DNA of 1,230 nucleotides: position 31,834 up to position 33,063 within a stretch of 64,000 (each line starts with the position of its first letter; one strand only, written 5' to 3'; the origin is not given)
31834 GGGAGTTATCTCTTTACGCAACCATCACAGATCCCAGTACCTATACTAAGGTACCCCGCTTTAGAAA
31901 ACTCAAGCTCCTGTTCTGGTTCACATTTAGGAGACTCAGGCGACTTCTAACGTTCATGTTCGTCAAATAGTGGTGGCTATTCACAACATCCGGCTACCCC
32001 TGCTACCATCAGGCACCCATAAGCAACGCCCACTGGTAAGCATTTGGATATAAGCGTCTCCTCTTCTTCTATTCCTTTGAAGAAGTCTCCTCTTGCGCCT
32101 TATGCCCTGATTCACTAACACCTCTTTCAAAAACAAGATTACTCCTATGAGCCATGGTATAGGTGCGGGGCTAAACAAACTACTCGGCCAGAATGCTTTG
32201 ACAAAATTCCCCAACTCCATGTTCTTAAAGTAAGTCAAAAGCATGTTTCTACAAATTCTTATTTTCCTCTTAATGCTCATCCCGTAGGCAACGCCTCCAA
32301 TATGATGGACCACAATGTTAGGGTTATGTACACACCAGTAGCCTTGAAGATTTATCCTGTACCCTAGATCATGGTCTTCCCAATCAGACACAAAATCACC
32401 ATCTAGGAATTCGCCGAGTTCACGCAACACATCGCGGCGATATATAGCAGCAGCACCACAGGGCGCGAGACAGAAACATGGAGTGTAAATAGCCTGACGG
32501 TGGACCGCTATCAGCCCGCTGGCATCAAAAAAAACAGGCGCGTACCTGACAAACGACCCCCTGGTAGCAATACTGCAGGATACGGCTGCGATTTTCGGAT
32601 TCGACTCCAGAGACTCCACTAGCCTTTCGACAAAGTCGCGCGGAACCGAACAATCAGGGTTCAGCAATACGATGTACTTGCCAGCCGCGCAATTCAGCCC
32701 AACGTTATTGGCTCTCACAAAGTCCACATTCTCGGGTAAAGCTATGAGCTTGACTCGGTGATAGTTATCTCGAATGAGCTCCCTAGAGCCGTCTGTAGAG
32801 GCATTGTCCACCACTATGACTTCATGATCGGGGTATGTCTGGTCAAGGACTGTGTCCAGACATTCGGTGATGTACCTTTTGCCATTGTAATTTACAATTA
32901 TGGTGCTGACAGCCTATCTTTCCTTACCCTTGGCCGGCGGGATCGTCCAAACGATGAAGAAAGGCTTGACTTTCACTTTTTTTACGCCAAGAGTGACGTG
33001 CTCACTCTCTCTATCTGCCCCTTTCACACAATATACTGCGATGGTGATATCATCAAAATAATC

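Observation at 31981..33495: GT2 glycosyltransferase with no start codon, preceded by an in-frame TAG and a 193-aa upstream ORF in the same frame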

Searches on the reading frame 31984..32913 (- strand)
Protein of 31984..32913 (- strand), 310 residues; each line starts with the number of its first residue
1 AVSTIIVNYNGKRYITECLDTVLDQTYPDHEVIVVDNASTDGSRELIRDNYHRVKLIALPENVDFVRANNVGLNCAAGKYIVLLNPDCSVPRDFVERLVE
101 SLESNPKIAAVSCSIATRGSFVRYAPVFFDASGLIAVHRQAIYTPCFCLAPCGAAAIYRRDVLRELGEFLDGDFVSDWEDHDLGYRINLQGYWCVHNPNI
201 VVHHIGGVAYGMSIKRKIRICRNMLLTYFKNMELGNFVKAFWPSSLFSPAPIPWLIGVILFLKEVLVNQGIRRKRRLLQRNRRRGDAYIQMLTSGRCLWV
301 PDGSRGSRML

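Call 6: search_protein_families(library=pfam, proteins=[window:31984-32913:-], max_evalue=0.01)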
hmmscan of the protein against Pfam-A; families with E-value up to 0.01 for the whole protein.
window:31984-32913:- (310 aa): 4 families
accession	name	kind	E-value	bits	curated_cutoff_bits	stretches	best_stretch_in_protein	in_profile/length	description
PF00535.33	Glycos_transf_2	-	1.1e-31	110.5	23.3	1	3-166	1-167/168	Glycosyl transferase family 2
PF13632.12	Glyco_trans_2_3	-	2.8e-12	47.3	27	1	80-254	1-172/198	Glycosyl transferase family group 2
PF13641.12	Glyco_tranf_2_3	-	6e-11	43.2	27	1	2-219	3-226/230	Glycosyltransferase like family 2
PF10111.15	Glyco_tranf_2_2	-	1.7e-06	28.2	27.3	1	8-190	8-202/276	Glycosyltransferase like family 2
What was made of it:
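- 31981..32913 (-): GT2 (GT-A) catalytic domain plus C-terminal helical region: 310 codons and a TGA stop, with no canonical start of its own. PF00535 at 1.1e-31, residues 3-166 to profile 1-167 (call 6).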

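Call 10: find_homologous_proteins(query=window:31984-32913:-, max_evalue=1e-10)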
Query window:31984-32913:- (310 aa): 1631 proteins with E <= 1e-10 among 3594 candidates; the best 120 are listed.
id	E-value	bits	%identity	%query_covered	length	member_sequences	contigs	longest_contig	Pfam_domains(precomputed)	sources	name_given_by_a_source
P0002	6.7e-188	642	100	89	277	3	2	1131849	PF13632.13,PF00535.33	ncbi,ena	-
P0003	7.1e-121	421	60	98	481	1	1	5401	PF10111.15,PF13641.13,PF00535.33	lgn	-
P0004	5.3e-105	369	56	97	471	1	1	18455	PF13632.13,PF10111.15,PF13506.14,PF13641.13,PF00535.33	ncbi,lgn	-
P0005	4.3e-98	347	55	96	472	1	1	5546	PF13632.13,PF10111.15,PF13641.13,PF00535.33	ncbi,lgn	ncbi:MAG: glycosyltransferase family 2 protein [Candidatus Methanosuratincola sp.]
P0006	6.4e-86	307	60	73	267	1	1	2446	PF10111.15,PF13641.13,PF00535.33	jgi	jgi:GT2 family glycosyltransferase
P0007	7.2e-63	231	45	80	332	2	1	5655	PF13632.13,PF10111.15,PF13641.13,PF00535.33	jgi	-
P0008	3.3e-62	229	37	96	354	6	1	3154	PF13632.13,PF10111.15,PF13641.13,PF00535.33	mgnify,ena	mgnify:CR=1 FL=1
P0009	3.7e-61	225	40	96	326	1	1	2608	PF13632.13,PF10111.15,PF13641.13,PF00535.33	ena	-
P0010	4.5e-61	225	41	96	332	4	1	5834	PF13632.13,PF10111.15,PF13641.13,PF00535.33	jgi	jgi:N-acetylglucosaminyl-diphospho-decaprenol L-rhamnosyltransferase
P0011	1.4e-59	220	40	96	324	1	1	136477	PF13632.13,PF10111.15,PF13641.13,PF00535.33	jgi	jgi:GT2 family glycosyltransferase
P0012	9.6e-59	217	43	79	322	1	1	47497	PF10111.15,PF13641.13,PF00535.33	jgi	jgi:GT2 family glycosyltransferase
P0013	2.1e-57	213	41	95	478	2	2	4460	PF13632.13,PF10111.15,PF13506.14,PF13641.13,PF00535.33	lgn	-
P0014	3.7e-54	202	42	76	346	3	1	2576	PF10111.15,PF13641.13,PF00535.33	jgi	jgi:GT2 family glycosyltransferase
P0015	2.2e-52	196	40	87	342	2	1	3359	PF13632.13,PF10111.15,PF13641.13,PF00535.33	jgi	jgi:GT2 family glycosyltransferase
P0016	4.2e-49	186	39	95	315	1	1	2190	PF10111.15,PF13506.14,PF13641.13,PF00535.33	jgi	-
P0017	1.6e-46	177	41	81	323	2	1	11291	PF13632.13,PF10111.15,PF13641.13,PF00535.33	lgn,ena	-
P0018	3.3e-45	173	39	86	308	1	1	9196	PF13632.13,PF13641.13,PF00535.33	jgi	jgi:GT2 family glycosyltransferase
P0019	6.3e-38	149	38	91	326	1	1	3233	PF13632.13,PF10111.15,PF13641.13,PF00535.33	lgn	-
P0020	2.0e-37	147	35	94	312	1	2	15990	PF13632.13,PF10111.15,PF13641.13,PF00535.33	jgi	jgi:GT2 family glycosyltransferase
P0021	4.7e-37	146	40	76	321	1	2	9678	PF13632.13,PF10111.15,PF13641.13,PF00535.33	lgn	-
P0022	5.5e-36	143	37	78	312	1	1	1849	PF13632.13,PF13641.13,PF00535.33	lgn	-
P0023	1.2e-35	141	35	85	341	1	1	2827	PF13632.13,PF10111.15,PF13641.13,PF00535.33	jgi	jgi:GT2 family glycosyltransferase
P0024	2.3e-35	140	32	98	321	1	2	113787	PF13632.13,PF13641.13,PF00535.33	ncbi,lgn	ncbi:MAG: glycosyltransferase family 2 protein [Nitrospinales bacterium]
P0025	8.4e-35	139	34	85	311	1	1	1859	PF13632.13,PF10111.15,PF13641.13,PF00535.33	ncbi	-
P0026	9.6e-35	138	36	77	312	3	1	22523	PF13632.13,PF13641.13,PF00535.33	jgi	-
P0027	1.2e-34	138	37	75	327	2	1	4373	PF13632.13,PF10111.15,PF13641.13,PF00535.33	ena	-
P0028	1.3e-34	138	32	95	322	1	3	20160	PF13632.13,PF13641.13,PF00535.33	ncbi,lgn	-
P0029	1.4e-34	138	35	88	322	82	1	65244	PF13632.13,PF10111.15,PF13641.13,PF00535.33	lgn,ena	-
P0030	1.9e-34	137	36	75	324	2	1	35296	PF13632.13,PF10111.15,PF13641.13,PF00535.33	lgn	-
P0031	3.1e-34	137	32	95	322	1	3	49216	PF13632.13,PF13641.13,PF00535.33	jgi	-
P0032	4.7e-34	136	36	74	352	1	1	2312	PF13632.13,PF10111.15,PF13641.13,PF00535.33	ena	-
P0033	4.7e-34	136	42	68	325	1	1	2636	PF13632.13,PF10111.15,PF13641.13,PF00535.33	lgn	-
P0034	5.4e-34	136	36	78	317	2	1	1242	PF13632.13,PF13641.13,PF00535.33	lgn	-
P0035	5.7e-34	136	35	77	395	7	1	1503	PF13632.13,PF13641.13,PF00535.33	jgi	jgi:GT2 family glycosyltransferase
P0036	6.2e-34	136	33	93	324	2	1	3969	PF13632.13,PF10111.15,PF13641.13,PF00535.33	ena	-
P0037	6.9e-34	136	35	78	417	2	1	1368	PF13632.13,PF13641.13,PF00535.33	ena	-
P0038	7.2e-34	136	33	98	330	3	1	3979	PF13632.13,PF13641.13,PF00535.33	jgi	-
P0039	7.7e-34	135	31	95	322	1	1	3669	PF13632.13,PF13641.13,PF00535.33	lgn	-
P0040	8.8e-34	135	34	92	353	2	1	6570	PF10111.15,PF13641.13,PF00535.33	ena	-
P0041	1.2e-33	135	35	77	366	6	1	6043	PF13632.13,PF13641.13,PF00535.33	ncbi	ncbi:MAG: hypothetical protein COW89_02290, partial [Nitrospinae bacterium CG22_combo_CG10-13_8_21_1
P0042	1.5e-33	135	35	78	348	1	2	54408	PF13632.13,PF10111.15,PF13641.13,PF00535.33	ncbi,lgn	-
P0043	1.6e-33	134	33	91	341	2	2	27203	PF13632.13,PF10111.15,PF13506.14,PF13641.13,PF00535.33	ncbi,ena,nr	ncbi:MAG TPA: glycosyltransferase family 2 protein [Chloroflexota bacterium]|nr:glycosyltransferase 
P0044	1.7e-33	134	35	77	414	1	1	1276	PF13632.13,PF13641.13,PF00535.33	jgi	jgi:hypothetical protein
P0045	1.7e-33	134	33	79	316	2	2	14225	PF13632.13,PF13641.13,PF00535.33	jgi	jgi:GT2 family glycosyltransferase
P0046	1.9e-33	134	38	75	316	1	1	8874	PF13632.13,PF13641.13,PF00535.33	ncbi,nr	ncbi:MAG: glycosyltransferase family 2 protein [Lachnospiraceae bacterium]|nr:glycosyltransferase fa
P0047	2.3e-33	134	34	87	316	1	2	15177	PF13632.13,PF13641.13,PF00535.33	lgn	-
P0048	2.5e-33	134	34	92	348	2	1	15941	PF13632.13,PF13641.13,PF00535.33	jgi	-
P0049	3.0e-33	134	33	95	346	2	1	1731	PF13632.13,PF13641.13,PF00535.33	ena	-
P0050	3.4e-33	133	32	95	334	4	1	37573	PF13632.13,PF13641.13,PF00535.33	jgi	-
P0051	3.5e-33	133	34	91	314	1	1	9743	PF13632.13,PF13641.13,PF00535.33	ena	-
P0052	4.1e-33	133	36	77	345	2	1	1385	PF13632.13,PF13641.13,PF00535.33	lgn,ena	-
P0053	4.2e-33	133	35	77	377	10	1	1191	PF13632.13,PF13641.13,PF00535.33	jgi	jgi:GT2 family glycosyltransferase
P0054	5.4e-33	133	36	82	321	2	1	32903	PF13632.13,PF13641.13,PF00535.33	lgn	-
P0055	5.4e-33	133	34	87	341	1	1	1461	PF10111.15,PF13641.13,PF00535.33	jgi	jgi:GT2 family glycosyltransferase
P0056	5.9e-33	133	35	77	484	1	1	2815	PF13632.13,PF13641.13,PF00535.33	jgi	-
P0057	6.1e-33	133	34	77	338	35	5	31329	PF13632.13,PF13641.13,PF00535.33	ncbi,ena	-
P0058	7.6e-33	132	37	75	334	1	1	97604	PF10111.15,PF13641.13,PF00535.33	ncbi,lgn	ncbi:MAG: glycosyltransferase family 2 protein [Pseudomonadota bacterium]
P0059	8.0e-33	132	38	65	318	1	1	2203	PF13632.13,PF13641.13,PF00535.33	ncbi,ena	-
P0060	8.2e-33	132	32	93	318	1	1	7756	PF13632.13,PF13641.13,PF00535.33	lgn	-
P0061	1.1e-32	132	35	75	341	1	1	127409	PF13632.13,PF10111.15,PF13641.13,PF00535.33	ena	-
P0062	1.3e-32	131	35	82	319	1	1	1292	PF13632.13,PF13641.13,PF00535.33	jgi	jgi:GT2 family glycosyltransferase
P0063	1.5e-32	131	36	77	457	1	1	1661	PF13673.14,PF13632.13,PF13641.13,PF13508.14,PF00535.33,PF00583.32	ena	-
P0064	3.4e-32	130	33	93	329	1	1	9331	PF13632.13,PF13641.13,PF00535.33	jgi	jgi:GT2 family glycosyltransferase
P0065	3.4e-32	130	38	74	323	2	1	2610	PF13632.13,PF10111.15,PF13506.14,PF13641.13,PF00535.33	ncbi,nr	ncbi:MAG TPA: glycosyltransferase family 2 protein, partial [Gemmataceae bacterium]|nr:glycosyltrans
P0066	4.2e-32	130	36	75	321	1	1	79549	PF13641.13,PF00535.33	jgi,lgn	jgi:GT2 family glycosyltransferase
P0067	4.5e-32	130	35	83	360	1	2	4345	PF13632.13,PF10111.15,PF13641.13,PF00535.33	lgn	-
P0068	5.2e-32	129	37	74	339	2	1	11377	PF13632.13,PF10111.15,PF13641.13,PF00535.33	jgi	jgi:hypothetical protein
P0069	5.3e-32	129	35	77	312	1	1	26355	PF13632.13,PF13641.13,PF00535.33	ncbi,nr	ncbi:MAG: glycosyltransferase family 2 protein [Nitrospinota bacterium]|nr:glycosyltransferase famil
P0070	5.4e-32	129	34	75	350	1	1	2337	PF13632.13,PF10111.15,PF13641.13,PF00535.33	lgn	-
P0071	5.7e-32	129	35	82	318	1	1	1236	PF13632.13,PF13641.13,PF00535.33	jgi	jgi:GT2 family glycosyltransferase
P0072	5.8e-32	129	34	74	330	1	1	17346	PF13632.13,PF10111.15,PF13641.13,PF00535.33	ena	-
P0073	8.6e-32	129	32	94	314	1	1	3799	PF13632.13,PF13641.13,PF00535.33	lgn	-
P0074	8.8e-32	129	36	75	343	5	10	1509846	PF13632.13,PF10111.15,PF13641.13,PF00535.33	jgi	jgi:GT2 family glycosyltransferase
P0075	8.9e-32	129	35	75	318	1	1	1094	PF13632.13,PF13641.13,PF00535.33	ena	-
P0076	1.2e-31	128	36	75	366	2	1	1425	PF13632.13,PF10111.15,PF13641.13,PF00535.33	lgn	-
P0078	1.4e-31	128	36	74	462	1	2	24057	PF13632.13,PF13641.13,PF00293.35,PF00535.33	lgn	-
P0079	1.5e-31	128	38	74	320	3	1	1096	PF13641.13,PF00535.33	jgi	jgi:hypothetical protein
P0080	1.7e-31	128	37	73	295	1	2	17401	PF13632.13,PF10111.15,PF13641.13,PF00535.33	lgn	-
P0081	1.7e-31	128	33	77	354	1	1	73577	PF13632.13,PF10111.15,PF13641.13,PF00535.33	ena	-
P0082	1.8e-31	128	35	74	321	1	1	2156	PF10111.15,PF13641.13,PF00535.33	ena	-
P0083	1.9e-31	128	38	74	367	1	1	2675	PF13632.13,PF10111.15,PF13506.14,PF13641.13,PF00535.33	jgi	jgi:GT2 family glycosyltransferase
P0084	2.0e-31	128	37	75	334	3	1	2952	PF13641.13,PF00535.33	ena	-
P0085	2.1e-31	127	33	84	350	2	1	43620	PF13632.13,PF10111.15,PF13641.13,PF00535.33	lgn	-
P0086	2.3e-31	127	35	80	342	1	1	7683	PF13632.13,PF13641.13,PF00535.33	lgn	-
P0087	2.3e-31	127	32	77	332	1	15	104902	PF13632.13,PF10111.15,PF13506.14,PF13641.13,PF00535.33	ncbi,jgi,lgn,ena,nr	ncbi:glycosyltransferase family 2 protein [bacterium]|nr:glycosyltransferase family 2 protein [bacte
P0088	2.4e-31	127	31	93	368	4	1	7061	PF13632.13,PF10111.15,PF13641.13,PF00535.33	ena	-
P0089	2.4e-31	127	38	65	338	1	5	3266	PF13632.13,PF13641.13,PF00535.33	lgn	-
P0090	2.5e-31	127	37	65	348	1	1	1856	PF13632.13,PF10111.15,PF13506.14,PF13641.13,PF00535.33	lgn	-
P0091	2.6e-31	127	39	75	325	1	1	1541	PF10111.15,PF13641.13,PF00535.33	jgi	jgi:GT2 family glycosyltransferase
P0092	2.8e-31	127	35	83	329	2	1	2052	PF13632.13,PF10111.15,PF13641.13,PF00535.33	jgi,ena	-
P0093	2.8e-31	127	36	75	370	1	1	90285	PF13632.13,PF10111.15,PF13641.13,PF00535.33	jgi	jgi:GT2 family glycosyltransferase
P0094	2.9e-31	127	33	84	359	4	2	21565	PF13632.13,PF10111.15,PF13641.13,PF00535.33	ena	-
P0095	2.9e-31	127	36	78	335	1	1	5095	PF13632.13,PF10111.15,PF13641.13,PF00535.33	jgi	jgi:N-acetylglucosaminyl-diphospho-decaprenol L-rhamnosyltransferase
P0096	3.0e-31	127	34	75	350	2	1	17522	PF13632.13,PF10111.15,PF13641.13,PF00535.33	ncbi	ncbi:MAG: glycosyltransferase family 2 protein [Wenzhouxiangella sp.]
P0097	3.3e-31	127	34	75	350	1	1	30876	PF13632.13,PF10111.15,PF13641.13,PF00535.33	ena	-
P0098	3.5e-31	127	37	75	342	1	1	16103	PF13632.13,PF10111.15,PF13641.13,PF00535.33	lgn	-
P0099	3.9e-31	127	38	65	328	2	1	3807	PF13632.13,PF13641.13,PF00535.33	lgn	-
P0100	4.0e-31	127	33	84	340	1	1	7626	PF13632.13,PF10111.15,PF13506.14,PF13641.13,PF00535.33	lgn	-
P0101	4.1e-31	127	32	91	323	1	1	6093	PF13632.13,PF13641.13,PF00535.33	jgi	-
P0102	4.3e-31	126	33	85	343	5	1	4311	PF13632.13,PF10111.15,PF13641.13,PF00535.33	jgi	jgi:GT2 family glycosyltransferase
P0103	5.0e-31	126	32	94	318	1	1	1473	PF13632.13,PF10111.15,PF13641.13,PF00535.33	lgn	-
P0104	5.0e-31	126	36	73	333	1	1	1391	PF13641.13,PF00535.33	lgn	-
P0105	6.0e-31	126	36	75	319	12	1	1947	PF13632.13,PF10111.15,PF13641.13,PF00535.33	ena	-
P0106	6.6e-31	126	32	77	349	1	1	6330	PF13632.13,PF10111.15,PF13641.13,PF00535.33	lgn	-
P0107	8.8e-31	125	34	71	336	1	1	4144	PF13632.13,PF13641.13,PF00535.33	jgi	jgi:hypothetical protein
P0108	8.9e-31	125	35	75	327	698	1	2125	PF13632.13,PF10111.15,PF13641.13,PF00535.33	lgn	-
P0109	1.0e-30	125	35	75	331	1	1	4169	PF10111.15,PF13641.13,PF00535.33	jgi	jgi:GT2 family glycosyltransferase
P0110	1.0e-30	125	32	94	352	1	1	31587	PF13632.13,PF10111.15,PF13641.13,PF00535.33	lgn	-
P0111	1.1e-30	125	38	65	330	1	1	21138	PF13632.13,PF10111.15,PF13641.13,PF00535.33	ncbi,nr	ncbi:MAG: glycosyltransferase family 2 protein [Thermodesulfovibrionales bacterium]|nr:glycosyltrans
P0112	1.2e-30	125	37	75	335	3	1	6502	PF13632.13,PF10111.15,PF13641.13,PF00535.33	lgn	-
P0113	1.5e-30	125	32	94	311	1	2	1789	PF13632.13,PF13641.13,PF00535.33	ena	-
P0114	1.6e-30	125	35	75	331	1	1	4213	PF13632.13,PF10111.15,PF13641.13,PF00535.33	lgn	-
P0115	1.8e-30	124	36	74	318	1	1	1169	PF13641.13,PF00535.33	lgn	-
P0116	1.9e-30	124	36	75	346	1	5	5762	PF13632.13,PF10111.15,PF13641.13,PF00535.33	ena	-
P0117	1.9e-30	124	32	95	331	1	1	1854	PF13632.13,PF10111.15,PF13641.13,PF00535.33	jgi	jgi:GT2 family glycosyltransferase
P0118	2.0e-30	124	37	75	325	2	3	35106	PF13632.13,PF13641.13,PF00535.33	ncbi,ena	-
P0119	2.1e-30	124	33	85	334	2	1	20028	PF10111.15,PF13641.13,PF00535.33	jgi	-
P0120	2.6e-30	124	37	75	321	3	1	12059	PF10111.15,PF13641.13,PF00535.33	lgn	-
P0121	3.0e-30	124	34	82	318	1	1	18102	PF13632.13,PF13641.13,PF00535.33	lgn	-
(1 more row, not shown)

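Call 12: find_encoding_contigs(protein=P0002, flank=10000, max_places=6)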
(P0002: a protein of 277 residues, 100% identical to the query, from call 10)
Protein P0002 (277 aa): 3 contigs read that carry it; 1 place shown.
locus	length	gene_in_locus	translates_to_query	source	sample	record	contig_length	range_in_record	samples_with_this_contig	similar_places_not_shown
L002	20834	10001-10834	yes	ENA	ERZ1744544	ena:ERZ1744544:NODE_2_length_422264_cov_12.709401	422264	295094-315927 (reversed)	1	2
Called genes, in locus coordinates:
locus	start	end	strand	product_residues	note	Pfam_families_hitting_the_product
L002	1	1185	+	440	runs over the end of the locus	PF00083:Sugar_tr (weak), PF06779:MFS_4 (weak), PF07690:MFS_1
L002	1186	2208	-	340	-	PF08240:ADH_N, PF00107:ADH_zinc_N, PF13602:ADH_zinc_N_2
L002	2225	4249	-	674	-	PF27532:Mb0984_helical, PF27098:Rv0959_3rd, PF13519:VWA_2 (weak)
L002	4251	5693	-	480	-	PF00493:MCM (faint), PF07728:AAA_5 (faint)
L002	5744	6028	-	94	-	-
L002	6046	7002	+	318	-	PF02568:ThiI (weak), PF03054:tRNA_Me_trans (weak), PF18297:NFACT-R_2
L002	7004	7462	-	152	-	PF04463:2-thiour_desulf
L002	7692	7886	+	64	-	-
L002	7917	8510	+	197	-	PF03144:GTP_EFTU_D2, PF22594:GTP-eEF1A_C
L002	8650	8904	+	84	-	-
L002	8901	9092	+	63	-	-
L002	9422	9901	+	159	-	-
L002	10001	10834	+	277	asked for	PF00535:Glycos_transf_2, PF13632:Glyco_trans_2_3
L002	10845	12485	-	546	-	PF13489:Methyltransf_23, PF08241:Methyltransf_11, PF08242:Methyltransf_12, PF13649:Methyltransf_25, PF13847:Methyltransf_31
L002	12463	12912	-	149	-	-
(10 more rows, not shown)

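Call 13: list_cluster_members(proteins=[P0002, P0003, P0004, P0005, P0013, P0001])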
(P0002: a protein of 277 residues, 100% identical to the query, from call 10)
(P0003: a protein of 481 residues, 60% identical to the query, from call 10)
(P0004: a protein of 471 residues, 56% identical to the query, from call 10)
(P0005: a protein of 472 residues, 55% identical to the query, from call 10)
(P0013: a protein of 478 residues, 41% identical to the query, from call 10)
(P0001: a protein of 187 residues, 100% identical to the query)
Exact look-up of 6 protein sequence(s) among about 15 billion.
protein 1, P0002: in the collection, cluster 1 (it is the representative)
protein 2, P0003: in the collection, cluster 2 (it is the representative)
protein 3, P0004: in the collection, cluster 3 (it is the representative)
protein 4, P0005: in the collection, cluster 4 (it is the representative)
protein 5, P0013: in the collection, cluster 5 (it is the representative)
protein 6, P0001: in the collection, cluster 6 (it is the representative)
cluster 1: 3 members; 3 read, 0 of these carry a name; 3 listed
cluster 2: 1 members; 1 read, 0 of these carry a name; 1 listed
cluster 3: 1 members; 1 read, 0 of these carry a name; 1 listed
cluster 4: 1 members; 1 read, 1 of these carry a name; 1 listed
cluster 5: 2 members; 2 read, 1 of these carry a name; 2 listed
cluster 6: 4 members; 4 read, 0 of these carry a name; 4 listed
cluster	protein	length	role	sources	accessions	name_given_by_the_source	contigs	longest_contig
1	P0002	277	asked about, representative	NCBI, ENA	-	-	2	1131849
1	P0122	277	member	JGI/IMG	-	-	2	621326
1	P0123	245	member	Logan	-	-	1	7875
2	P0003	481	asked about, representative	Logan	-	-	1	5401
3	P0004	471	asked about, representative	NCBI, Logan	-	-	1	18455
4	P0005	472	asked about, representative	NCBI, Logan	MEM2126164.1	MAG: glycosyltransferase family 2 protein [Candidatus Methanosuratincola sp.]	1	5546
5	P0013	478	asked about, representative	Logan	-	-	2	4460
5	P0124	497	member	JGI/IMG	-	N-acetylglucosaminyl-diphospho-decaprenol L-rhamnosyltransferase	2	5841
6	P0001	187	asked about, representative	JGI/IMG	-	-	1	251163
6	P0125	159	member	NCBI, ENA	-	-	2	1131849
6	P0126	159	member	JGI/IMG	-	-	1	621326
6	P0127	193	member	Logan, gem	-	-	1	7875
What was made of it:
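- Checked: Cluster records point to two further contigs of 621 kb and 1.13 Mb with the same split gene calls (call 13).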

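Call 16: find_encoding_contigs(protein=P0122, flank=6000, max_places=4)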
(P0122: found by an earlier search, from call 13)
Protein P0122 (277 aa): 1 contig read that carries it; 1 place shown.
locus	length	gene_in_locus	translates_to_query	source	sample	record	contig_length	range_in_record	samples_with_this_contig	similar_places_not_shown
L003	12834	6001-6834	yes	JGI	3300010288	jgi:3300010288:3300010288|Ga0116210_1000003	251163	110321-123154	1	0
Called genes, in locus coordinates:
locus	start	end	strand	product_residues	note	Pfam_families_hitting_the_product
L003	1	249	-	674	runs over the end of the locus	PF27532:Mb0984_helical, PF27098:Rv0959_3rd, PF13519:VWA_2 (weak)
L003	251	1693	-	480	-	PF00493:MCM (faint), PF07728:AAA_5 (faint)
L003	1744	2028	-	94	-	-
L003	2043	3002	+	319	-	PF02568:ThiI (weak), PF03054:tRNA_Me_trans (weak), PF18297:NFACT-R_2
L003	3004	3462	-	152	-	PF04463:2-thiour_desulf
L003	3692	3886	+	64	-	-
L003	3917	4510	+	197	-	PF03144:GTP_EFTU_D2, PF22594:GTP-eEF1A_C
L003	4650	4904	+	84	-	-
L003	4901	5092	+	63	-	-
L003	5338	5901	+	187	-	-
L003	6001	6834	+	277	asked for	PF00535:Glycos_transf_2, PF13632:Glyco_trans_2_3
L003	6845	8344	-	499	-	PF13489:Methyltransf_23, PF13847:Methyltransf_31, PF08241:Methyltransf_11, PF08242:Methyltransf_12, PF13649:Methyltransf_25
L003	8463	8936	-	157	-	-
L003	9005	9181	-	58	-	-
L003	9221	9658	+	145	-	-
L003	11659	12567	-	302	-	PF13641:Glyco_tranf_2_3, PF00535:Glycos_transf_2, PF13632:Glyco_trans_2_3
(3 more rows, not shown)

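Call 17: find_encoding_contigs(protein=P0123, flank=6000, max_places=4)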
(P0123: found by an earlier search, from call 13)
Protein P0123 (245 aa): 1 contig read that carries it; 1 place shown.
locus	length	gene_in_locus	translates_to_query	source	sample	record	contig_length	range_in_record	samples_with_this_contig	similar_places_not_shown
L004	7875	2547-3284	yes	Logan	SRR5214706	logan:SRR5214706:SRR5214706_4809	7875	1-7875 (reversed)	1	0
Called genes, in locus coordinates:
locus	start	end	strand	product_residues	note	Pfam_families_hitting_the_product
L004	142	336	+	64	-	-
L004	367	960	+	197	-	PF03144:GTP_EFTU_D2, PF22594:GTP-eEF1A_C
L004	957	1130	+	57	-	-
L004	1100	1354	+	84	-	-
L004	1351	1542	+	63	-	-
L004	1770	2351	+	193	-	-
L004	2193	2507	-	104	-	-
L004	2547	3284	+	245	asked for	PF00535:Glycos_transf_2, PF13632:Glyco_trans_2_3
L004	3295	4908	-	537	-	PF13489:Methyltransf_23, PF13847:Methyltransf_31, PF08241:Methyltransf_11, PF08242:Methyltransf_12, PF13649:Methyltransf_25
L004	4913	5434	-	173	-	-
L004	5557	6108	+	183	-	-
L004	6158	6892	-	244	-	PF13555:AAA_29 (faint), PF00005:ABC_tran, PF13304:AAA_21 (faint)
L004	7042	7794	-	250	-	PF01061:ABC2_membrane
